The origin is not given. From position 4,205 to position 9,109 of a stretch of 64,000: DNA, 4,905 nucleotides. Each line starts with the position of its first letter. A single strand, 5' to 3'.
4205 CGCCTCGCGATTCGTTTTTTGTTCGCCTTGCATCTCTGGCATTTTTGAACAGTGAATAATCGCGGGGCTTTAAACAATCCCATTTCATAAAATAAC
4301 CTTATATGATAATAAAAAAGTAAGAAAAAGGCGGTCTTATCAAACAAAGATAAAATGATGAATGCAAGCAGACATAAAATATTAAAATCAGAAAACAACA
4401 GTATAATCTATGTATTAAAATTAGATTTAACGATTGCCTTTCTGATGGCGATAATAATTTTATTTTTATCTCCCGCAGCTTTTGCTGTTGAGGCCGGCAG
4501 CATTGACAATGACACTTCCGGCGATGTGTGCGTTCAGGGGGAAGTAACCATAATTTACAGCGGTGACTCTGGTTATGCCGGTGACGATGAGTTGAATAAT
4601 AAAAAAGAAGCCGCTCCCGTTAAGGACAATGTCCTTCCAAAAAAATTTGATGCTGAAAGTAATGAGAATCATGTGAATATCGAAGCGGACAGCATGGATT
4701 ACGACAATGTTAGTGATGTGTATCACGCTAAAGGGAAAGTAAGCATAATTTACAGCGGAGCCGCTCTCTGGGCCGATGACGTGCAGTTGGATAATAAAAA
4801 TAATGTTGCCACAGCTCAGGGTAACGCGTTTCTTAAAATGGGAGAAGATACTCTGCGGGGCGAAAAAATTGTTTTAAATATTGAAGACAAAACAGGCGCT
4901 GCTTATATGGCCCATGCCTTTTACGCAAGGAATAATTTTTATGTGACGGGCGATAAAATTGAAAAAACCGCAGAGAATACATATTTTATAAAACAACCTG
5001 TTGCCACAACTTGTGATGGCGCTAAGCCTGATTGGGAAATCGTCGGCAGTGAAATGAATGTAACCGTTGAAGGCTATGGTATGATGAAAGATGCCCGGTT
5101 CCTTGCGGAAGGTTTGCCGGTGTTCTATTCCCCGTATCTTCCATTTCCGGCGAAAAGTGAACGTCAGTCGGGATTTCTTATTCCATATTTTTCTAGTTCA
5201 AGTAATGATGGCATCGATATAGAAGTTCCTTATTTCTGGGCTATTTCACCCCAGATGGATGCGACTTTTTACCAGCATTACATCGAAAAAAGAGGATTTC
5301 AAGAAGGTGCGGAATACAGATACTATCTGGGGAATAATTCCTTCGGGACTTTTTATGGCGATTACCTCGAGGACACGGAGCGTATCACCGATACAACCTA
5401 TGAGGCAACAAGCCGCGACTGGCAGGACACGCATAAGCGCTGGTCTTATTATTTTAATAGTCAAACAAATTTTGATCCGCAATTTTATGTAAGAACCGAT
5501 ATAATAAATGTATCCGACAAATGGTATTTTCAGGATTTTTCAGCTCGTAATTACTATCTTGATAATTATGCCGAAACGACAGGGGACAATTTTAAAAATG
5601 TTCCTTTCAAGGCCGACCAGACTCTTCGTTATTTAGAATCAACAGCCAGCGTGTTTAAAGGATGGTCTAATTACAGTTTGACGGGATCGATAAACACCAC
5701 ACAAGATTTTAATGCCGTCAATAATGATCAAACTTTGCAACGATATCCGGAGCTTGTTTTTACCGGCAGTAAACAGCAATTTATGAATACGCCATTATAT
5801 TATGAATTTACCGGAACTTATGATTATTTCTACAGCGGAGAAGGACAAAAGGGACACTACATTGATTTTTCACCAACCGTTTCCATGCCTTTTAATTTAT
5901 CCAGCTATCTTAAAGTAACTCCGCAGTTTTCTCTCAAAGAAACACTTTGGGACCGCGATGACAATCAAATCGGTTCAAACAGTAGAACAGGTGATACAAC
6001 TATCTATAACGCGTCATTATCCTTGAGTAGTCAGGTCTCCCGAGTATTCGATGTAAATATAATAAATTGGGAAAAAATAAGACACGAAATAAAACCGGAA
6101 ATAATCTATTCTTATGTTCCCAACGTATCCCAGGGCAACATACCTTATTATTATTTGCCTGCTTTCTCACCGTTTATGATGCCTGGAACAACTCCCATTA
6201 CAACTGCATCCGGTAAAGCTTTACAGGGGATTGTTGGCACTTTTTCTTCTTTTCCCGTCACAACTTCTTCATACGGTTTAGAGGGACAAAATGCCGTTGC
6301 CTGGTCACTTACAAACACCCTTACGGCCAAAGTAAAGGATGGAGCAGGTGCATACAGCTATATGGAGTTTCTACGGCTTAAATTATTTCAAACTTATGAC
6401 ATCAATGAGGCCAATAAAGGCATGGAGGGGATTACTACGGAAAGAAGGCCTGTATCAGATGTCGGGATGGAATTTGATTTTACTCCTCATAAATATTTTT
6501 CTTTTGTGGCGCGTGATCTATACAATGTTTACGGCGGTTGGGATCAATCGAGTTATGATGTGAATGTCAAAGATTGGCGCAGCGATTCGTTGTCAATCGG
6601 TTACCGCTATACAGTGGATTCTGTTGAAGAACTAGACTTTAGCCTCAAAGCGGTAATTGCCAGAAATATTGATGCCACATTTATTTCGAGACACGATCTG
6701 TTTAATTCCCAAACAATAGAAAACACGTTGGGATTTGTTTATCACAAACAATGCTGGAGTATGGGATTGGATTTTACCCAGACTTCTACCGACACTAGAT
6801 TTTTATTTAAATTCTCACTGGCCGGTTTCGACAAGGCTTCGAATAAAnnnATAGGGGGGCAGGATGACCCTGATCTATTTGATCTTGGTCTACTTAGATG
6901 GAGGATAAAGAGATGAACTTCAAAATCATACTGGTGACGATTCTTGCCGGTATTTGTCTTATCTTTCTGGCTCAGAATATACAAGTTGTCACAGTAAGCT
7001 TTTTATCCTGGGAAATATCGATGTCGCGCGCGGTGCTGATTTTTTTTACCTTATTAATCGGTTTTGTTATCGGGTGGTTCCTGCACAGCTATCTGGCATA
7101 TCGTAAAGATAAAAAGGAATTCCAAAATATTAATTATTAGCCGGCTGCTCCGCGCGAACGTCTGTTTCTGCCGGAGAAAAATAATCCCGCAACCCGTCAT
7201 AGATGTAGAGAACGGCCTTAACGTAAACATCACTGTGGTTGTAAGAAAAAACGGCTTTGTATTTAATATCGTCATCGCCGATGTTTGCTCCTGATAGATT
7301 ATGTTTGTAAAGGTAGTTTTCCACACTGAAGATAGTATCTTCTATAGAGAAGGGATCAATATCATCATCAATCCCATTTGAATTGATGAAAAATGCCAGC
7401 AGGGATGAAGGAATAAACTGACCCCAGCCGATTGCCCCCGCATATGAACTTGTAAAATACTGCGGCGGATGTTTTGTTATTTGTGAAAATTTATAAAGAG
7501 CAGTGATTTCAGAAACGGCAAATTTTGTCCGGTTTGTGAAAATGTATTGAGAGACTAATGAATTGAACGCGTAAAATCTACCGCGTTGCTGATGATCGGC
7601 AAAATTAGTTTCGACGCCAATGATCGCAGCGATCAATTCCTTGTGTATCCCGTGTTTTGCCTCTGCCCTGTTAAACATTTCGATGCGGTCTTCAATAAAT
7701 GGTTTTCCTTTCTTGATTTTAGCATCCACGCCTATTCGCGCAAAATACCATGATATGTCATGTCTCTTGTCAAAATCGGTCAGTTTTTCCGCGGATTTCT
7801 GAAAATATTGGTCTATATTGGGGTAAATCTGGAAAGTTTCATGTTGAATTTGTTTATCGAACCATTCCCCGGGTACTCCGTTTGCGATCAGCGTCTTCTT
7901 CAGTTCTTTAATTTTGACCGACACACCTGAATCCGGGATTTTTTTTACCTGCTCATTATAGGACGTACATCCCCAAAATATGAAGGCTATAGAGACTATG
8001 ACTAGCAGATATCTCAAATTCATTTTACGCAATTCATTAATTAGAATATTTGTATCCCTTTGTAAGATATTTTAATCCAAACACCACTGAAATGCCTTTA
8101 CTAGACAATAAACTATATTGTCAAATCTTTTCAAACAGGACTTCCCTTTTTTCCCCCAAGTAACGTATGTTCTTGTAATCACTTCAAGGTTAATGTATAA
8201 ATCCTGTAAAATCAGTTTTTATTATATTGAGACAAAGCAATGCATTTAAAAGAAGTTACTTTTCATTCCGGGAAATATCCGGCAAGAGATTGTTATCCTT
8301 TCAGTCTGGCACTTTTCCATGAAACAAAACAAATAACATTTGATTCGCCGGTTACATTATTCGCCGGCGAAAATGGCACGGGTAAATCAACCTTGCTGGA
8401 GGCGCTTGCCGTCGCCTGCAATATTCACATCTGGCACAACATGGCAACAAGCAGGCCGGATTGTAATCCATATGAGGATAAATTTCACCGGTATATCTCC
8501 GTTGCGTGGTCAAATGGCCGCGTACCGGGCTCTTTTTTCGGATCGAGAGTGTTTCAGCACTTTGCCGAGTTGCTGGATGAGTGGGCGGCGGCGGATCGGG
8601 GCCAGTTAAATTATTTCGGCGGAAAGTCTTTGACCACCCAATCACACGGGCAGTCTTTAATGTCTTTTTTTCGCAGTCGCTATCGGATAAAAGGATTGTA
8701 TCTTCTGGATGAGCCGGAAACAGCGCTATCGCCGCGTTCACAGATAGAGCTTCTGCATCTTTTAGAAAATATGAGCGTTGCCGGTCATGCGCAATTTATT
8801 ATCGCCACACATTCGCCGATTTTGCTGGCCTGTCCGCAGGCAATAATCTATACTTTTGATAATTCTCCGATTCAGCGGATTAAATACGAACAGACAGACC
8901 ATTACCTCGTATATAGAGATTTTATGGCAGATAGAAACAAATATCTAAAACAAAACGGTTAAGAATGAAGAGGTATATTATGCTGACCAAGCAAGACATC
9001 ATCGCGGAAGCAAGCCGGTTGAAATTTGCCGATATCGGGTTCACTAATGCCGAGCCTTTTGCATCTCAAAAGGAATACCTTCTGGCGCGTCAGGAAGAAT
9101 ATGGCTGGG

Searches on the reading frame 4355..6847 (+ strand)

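Call 49: search_protein_families(library=pfam, proteins=[window:4355-6847:+], max_evalue=0.00001)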
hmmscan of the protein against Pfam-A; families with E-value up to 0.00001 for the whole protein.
window:4355-6847:+ (831 aa): 2 families
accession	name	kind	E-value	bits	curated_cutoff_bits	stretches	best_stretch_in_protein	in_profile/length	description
PF04453.20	LptD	-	1.7e-32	113.6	22.4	1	361-599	2-225/384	LPS transport system D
PF19838.5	LptD_2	-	7.8e-17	61.5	22.5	1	257-684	17-425/464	LptD protein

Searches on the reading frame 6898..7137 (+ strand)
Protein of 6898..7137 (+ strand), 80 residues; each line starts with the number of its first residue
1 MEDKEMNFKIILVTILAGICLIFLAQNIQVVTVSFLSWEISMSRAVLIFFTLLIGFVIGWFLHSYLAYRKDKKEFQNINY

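Call 54: search_protein_families(library=pfam, proteins=[window:6898-7137:+], max_evalue=0.01)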
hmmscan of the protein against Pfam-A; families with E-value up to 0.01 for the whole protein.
window:6898-7137:+ (80 aa): 1 family
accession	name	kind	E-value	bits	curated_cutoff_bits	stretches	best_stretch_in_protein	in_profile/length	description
PF06305.16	LapA_dom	-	4.9e-10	39.6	28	1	26-65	1-40/64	Lipopolysaccharide assembly protein A domain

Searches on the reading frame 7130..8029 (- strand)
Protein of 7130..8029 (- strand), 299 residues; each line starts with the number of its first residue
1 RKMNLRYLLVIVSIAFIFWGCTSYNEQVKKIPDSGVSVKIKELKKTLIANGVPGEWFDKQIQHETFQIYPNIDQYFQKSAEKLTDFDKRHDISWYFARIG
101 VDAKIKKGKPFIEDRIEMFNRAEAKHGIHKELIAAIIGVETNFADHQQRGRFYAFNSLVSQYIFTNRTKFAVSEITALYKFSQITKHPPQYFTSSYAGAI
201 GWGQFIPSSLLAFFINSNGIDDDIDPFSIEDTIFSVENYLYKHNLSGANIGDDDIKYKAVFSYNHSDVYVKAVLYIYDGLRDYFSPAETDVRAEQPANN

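Call 49: search_protein_families(library=pfam, proteins=[window:7130-8029:-], max_evalue=0.00001)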
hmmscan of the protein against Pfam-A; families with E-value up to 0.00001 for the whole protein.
window:7130-8029:- (299 aa): 1 family
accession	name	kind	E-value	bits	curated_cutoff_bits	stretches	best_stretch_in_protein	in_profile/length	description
PF13406.11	SLT_2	-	8.1e-34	117.6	24.3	1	39-244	5-200/292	Transglycosylase SLT domain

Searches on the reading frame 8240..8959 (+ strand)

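Call 49: search_protein_families(library=pfam, proteins=[window:8240-8959:+], max_evalue=0.00001)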
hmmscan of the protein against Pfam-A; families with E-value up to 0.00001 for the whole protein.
window:8240-8959:+ (240 aa): 5 families
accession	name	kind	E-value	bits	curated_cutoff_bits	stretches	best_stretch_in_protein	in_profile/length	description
PF13304.12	AAA_21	-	2.7e-15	57.7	27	1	150-196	257-303/304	AAA domain, putative AbiEii toxin, Type IV TA system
PF13175.12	AAA_15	-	2.5e-14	54.1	32.1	1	140-195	310-373/374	AAA ATPase domain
PF13476.12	AAA_23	-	5e-10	40.8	27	1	27-60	10-43/201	AAA domain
PF02463.25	SMC_N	-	1e-07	32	40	0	27-56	15-44/220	RecF/RecN/SMC N terminal domain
PF13555.12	AAA_29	-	2.1e-06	27.8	27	1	26-58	12-44/61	P-loop containing region of AAA domain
